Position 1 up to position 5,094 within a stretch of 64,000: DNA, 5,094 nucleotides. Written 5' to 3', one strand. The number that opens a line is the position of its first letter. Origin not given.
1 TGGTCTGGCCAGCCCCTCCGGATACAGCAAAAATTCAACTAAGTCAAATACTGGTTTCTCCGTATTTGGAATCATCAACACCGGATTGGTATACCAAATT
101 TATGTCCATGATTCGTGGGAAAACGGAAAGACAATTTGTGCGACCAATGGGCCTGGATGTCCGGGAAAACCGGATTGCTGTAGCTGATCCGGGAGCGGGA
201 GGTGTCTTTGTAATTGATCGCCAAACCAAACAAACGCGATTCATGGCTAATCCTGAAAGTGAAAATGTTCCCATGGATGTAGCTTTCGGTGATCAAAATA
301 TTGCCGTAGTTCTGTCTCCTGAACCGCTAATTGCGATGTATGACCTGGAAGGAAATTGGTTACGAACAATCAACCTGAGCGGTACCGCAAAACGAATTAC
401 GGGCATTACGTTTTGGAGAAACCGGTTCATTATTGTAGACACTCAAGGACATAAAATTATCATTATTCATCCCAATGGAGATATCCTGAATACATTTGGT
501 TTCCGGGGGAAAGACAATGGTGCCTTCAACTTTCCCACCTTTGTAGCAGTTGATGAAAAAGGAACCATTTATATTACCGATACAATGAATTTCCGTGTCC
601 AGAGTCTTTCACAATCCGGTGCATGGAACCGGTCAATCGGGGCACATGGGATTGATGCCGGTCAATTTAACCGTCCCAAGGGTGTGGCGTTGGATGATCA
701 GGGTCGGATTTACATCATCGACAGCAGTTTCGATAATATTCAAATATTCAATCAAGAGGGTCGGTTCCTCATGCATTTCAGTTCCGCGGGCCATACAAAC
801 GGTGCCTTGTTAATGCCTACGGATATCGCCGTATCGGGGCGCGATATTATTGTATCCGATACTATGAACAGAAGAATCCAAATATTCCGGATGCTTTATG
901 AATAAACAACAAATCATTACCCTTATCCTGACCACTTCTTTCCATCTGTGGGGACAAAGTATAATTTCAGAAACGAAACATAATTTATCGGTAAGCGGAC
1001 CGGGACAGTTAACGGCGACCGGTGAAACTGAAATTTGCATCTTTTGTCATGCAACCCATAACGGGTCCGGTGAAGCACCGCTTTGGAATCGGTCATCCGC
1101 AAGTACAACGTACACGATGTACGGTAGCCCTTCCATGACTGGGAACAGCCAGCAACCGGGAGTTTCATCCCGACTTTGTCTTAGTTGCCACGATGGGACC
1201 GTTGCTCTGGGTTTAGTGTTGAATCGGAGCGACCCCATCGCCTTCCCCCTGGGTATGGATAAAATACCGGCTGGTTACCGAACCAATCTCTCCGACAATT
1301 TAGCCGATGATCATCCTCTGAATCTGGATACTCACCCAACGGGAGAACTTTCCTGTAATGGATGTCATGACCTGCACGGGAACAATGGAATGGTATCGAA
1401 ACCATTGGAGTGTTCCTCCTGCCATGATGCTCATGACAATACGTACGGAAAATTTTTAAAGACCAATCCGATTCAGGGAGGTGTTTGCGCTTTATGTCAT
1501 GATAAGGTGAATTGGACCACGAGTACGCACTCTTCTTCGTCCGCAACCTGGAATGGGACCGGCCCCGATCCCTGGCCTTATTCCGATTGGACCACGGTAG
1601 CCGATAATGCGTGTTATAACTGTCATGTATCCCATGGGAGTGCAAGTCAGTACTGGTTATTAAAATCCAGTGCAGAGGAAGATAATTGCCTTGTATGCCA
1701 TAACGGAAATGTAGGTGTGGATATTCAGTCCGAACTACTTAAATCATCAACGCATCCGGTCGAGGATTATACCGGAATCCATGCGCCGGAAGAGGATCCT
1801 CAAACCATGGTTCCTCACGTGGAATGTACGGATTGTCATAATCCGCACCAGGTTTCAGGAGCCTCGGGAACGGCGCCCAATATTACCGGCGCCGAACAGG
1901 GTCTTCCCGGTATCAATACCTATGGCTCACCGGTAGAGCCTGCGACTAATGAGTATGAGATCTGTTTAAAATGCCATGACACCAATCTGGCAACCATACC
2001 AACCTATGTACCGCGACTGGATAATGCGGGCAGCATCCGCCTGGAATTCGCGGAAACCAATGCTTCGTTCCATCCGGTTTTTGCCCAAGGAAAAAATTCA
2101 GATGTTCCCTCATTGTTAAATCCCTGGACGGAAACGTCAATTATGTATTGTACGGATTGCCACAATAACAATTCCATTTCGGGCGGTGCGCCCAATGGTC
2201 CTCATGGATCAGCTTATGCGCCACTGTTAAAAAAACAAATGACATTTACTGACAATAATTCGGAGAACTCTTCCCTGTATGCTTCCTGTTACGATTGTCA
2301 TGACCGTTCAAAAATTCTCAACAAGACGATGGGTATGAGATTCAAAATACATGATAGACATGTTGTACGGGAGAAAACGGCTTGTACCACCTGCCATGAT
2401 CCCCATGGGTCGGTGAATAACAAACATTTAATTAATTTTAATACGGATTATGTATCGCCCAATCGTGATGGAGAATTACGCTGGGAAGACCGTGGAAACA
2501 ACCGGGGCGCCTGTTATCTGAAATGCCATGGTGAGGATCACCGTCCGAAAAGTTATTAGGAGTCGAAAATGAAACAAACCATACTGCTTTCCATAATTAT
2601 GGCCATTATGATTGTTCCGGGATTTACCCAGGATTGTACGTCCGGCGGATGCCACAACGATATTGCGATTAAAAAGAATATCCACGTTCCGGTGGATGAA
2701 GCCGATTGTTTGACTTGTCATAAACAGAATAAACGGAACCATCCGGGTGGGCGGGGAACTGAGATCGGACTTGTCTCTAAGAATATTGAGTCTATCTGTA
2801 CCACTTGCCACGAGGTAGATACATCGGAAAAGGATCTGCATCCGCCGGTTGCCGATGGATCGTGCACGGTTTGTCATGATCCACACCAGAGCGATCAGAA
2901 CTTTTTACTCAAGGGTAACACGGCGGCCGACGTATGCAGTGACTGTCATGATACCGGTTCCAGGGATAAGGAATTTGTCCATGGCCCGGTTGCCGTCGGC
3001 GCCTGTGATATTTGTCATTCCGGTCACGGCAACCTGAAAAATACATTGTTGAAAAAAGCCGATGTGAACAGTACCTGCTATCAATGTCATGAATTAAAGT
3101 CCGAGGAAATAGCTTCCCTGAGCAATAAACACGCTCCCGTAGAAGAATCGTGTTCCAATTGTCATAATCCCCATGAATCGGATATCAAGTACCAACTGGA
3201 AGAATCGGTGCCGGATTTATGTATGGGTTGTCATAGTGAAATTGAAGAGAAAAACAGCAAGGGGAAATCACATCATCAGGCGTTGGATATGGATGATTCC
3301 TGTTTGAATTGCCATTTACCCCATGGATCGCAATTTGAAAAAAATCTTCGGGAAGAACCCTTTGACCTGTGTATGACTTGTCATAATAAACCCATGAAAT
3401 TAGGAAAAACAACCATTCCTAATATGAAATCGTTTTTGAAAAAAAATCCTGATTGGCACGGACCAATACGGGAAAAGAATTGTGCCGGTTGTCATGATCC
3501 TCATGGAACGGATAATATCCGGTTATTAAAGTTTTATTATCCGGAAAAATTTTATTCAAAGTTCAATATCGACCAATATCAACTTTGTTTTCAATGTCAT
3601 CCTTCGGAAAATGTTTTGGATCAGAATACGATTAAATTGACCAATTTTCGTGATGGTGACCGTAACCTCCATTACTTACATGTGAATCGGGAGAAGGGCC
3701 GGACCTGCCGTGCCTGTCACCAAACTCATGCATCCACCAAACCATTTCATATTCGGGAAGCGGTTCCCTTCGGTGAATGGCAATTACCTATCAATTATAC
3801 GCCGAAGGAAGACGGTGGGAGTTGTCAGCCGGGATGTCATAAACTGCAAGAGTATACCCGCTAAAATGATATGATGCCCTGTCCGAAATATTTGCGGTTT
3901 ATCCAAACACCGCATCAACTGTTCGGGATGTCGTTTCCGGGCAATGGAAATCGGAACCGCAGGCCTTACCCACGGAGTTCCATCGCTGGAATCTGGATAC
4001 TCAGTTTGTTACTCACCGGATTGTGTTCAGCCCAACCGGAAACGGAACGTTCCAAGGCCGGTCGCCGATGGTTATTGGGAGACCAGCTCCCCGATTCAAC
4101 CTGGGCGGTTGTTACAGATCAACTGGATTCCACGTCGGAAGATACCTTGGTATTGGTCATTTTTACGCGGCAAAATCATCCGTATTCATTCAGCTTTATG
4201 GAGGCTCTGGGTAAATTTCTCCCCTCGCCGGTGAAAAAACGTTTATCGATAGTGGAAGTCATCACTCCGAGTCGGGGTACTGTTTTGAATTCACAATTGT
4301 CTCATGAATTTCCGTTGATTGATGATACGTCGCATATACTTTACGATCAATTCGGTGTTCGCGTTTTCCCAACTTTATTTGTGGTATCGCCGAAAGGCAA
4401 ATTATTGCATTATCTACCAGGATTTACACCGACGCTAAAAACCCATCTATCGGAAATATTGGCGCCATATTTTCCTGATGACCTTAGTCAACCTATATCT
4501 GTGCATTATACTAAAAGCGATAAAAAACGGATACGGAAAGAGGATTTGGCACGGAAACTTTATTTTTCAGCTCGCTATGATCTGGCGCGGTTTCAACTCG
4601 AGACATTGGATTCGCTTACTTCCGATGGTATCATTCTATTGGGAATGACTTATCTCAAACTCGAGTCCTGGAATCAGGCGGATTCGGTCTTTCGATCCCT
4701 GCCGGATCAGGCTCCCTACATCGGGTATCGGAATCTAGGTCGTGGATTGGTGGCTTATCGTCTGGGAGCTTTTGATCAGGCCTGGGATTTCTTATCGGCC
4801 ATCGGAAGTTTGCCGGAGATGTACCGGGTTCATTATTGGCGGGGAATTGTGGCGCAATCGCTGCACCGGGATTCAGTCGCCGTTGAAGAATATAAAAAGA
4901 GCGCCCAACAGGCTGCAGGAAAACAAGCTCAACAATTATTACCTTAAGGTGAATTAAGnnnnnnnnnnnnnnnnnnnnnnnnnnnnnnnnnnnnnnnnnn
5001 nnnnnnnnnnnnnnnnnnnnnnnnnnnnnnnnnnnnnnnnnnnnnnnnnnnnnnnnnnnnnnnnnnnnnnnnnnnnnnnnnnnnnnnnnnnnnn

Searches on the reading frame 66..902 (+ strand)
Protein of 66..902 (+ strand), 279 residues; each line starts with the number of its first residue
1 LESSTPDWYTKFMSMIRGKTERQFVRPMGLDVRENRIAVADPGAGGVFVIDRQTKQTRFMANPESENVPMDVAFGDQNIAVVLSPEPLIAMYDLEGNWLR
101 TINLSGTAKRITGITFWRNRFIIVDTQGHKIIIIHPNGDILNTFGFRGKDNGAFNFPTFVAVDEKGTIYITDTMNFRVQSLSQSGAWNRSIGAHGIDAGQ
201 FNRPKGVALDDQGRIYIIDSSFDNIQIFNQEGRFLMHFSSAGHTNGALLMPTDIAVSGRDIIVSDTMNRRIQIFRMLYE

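Call 14: search_protein_families(library=ncbifam, proteins=[window:66-902:+], max_evalue=0.001)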
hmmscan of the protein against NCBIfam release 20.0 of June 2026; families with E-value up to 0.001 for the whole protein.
window:66-902:+ (279 aa): 4 families
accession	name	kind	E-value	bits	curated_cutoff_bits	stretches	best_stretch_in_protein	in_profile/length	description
NF035926.1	scyF_NHL_VPEP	equivalog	8.3e-32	110.7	350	2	183-274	180-273/376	scytonemin biosynthesis PEP-CTERM protein ScyF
NF033206.1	ScyE_fam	subfamily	3.3e-06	26.9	80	0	157-264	208-318/333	ScyD/ScyE family protein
NF053768.1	CIS12_fam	equivalog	1.2e-05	24.2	860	0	15-90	78-152/715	CIS12 family contractile injection system protein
NF047780.1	LIC12708_fam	subfamily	0.00041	19.3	150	0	116-233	64-166/391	LIC_12708 family protein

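Call 65: search_protein_families(library=pfam, proteins=[window:66-902:+], max_evalue=0.0001)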
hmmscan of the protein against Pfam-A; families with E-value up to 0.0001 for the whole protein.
window:66-902:+ (279 aa): 3 families
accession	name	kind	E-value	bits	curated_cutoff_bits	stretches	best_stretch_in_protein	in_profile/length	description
PF01436.27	NHL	-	1.6e-22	78.8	20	1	154-179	1-26/28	NHL repeat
PF17170.10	DUF5128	-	4.6e-08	33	22.9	0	212-274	53-117/321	6-bladed beta-propeller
PF25021.1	TEN_NHL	-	1e-06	28.4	27.1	0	200-243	140-181/357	Teneurin NHL domain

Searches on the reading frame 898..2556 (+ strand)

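Call 14: search_protein_families(library=ncbifam, proteins=[window:898-2556:+], max_evalue=0.001)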
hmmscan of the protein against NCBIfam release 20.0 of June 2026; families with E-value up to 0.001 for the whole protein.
window:898-2556:+ (553 aa): 3 families
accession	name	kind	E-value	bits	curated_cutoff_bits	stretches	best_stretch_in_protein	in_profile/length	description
TIGR01905.1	paired_CXXCH_1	subfamily_domain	1.7e-20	72.6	25.2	3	234-270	4-38/41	doubled CXXCH domain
TIGR03508.1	decahem_SO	subfamily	8.8e-13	48.3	192.2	2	145-272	89-223/258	DmsE family decaheme c-type cytochrome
NF041028.1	decahem_GSU2203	exception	3.7e-11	42.8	325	2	234-320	123-187/317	GSU2203 family decaheme c-type cytochrome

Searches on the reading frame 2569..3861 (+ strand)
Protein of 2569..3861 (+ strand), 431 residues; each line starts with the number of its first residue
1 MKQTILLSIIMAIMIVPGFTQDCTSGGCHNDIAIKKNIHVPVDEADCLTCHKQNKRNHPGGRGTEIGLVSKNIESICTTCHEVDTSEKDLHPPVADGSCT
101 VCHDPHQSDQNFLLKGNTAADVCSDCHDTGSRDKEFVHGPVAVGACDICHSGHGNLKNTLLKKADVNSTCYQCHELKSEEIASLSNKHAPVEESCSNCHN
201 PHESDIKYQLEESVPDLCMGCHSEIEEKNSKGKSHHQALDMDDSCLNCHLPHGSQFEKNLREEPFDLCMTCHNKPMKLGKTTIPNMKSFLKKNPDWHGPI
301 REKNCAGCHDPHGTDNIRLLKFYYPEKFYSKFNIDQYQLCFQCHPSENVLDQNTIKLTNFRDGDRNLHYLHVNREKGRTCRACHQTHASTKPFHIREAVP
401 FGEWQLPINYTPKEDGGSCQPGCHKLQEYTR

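Call 3: search_protein_families(library=pfam, proteins=[window:2569-3861:+], max_evalue=0.01)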
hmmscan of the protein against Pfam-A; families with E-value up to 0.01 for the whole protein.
window:2569-3861:+ (431 aa): 4 families
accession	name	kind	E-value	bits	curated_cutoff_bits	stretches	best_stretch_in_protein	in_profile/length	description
PF09699.15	Paired_CXXCH_1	-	4.9e-65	215.4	20.6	7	188-225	1-39/41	Doubled CXXCH motif (Paired_CXXCH_1)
PF14537.11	Cytochrom_c3_2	-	3.9e-14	53.3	25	4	241-314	5-69/79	Cytochrome c3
PF14522.11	Cytochrome_C7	-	1.1e-13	51.2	24.8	1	36-104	5-67/67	Cytochrome c7 and related cytochrome c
PF22113.1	Mtrc-MtrF_II-IV_dom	-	1.6e-13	51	30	1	217-390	8-171/176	Outer membrane cytochrome MtrC/MtrF-like, domains II/IV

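Call 14: search_protein_families(library=ncbifam, proteins=[window:2569-3861:+], max_evalue=0.001)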
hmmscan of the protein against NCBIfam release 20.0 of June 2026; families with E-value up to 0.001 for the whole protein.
window:2569-3861:+ (431 aa): 6 families
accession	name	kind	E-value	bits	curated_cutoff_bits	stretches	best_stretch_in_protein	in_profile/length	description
TIGR01905.1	paired_CXXCH_1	subfamily_domain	1.5e-56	188.1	25.2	6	91-130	1-39/41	doubled CXXCH domain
TIGR03508.1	decahem_SO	subfamily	4.3e-39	134.5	192.2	4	27-179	75-224/258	DmsE family decaheme c-type cytochrome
NF041028.1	decahem_GSU2203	exception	1.2e-28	100.3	325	2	166-323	100-243/317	GSU2203 family decaheme c-type cytochrome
NF045713.1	CxxCH_16_HmcA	equivalog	3.4e-08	32.5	400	0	22-109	174-258/541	sulfate respiration complex hexadecaheme cytochrome HmcA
TIGR03153.1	cytochr_NrfH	equivalog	0.00036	20.6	134.2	1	118-225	26-136/138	cytochrome c nitrite reductase small subunit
NF045722.1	c3_cytochr_TmcA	equivalog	0.00061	19.7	114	1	162-225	53-113/125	acidic tetraheme cytochrome c3 TmcA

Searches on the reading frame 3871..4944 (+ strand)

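Call 3: search_protein_families(library=pfam, proteins=[window:3871-4944:+], max_evalue=0.01)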
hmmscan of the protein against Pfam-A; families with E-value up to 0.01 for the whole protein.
window:3871-4944:+ (358 aa): 2 families
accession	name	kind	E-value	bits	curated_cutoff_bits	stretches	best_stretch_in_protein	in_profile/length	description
PF00578.27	AhpC-TSA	-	0.0004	20.8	26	1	84-179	19-122/124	AhpC/TSA family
PF13905.12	Thioredoxin_8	-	0.0019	18.9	27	1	92-177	2-93/94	Thioredoxin-like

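Call 14: search_protein_families(library=ncbifam, proteins=[window:3871-4944:+], max_evalue=0.001)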
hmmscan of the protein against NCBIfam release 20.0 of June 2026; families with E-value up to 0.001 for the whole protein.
window:3871-4944:+ (358 aa): 0 families
